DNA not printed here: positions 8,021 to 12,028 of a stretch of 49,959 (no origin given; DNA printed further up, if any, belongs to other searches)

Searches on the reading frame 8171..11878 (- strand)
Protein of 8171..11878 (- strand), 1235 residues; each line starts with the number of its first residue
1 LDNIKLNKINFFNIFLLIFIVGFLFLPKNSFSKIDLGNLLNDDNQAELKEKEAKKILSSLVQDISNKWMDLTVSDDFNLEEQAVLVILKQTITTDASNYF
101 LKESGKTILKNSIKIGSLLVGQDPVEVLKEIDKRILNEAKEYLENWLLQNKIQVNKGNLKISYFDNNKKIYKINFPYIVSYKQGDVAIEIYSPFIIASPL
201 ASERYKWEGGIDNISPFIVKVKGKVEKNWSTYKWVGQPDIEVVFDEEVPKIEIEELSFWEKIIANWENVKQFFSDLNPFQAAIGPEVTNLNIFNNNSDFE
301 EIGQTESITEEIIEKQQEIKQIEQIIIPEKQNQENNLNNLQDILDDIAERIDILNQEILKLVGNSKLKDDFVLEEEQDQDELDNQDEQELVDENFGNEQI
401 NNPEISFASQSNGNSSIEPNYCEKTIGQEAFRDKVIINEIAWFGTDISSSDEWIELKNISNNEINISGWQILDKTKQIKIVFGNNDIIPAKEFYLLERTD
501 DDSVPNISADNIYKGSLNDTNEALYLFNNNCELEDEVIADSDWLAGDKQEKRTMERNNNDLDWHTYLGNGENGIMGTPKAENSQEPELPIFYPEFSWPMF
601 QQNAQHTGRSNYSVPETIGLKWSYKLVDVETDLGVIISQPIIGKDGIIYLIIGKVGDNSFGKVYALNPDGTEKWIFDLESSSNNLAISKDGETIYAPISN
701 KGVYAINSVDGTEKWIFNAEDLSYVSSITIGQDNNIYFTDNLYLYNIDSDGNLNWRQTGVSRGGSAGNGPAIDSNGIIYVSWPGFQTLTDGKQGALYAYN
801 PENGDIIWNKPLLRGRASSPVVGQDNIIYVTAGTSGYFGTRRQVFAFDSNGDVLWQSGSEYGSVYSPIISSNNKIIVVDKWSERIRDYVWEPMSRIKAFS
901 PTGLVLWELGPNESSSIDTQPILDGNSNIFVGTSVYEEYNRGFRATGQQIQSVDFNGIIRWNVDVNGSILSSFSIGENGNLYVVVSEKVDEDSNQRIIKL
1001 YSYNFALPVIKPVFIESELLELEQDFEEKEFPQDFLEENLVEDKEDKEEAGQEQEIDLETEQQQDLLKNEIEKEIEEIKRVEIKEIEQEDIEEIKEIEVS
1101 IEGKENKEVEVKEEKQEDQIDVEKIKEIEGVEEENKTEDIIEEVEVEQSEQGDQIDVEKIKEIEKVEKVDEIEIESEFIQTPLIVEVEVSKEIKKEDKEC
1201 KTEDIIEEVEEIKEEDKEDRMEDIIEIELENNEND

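Call 111: search_protein_families(library=pfam, proteins=[window:8171-11878:-], max_evalue=0.001)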
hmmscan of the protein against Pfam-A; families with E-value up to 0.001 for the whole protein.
window:8171-11878:- (1235 aa): 4 families
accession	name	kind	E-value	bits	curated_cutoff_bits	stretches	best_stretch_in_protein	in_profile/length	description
PF13360.13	PQQ_2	-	7.8e-18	65.4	27.6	2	745-876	6-116/233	Outer membrane protein assembly factor BamB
PF00932.25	LTD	-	1.2e-11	45.4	34.3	1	433-534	6-102/109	Lamin Tail Domain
PF13570.13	Beta-prop_ACSF4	-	1.9e-10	41.1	133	1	674-877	43-231/329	Beta-alanine-activating enzyme, beta-propeller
PF08450.18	SGL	-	0.00096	19.3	26.3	0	657-697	111-151/246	SMP-30/Gluconolactonase/LRE-like region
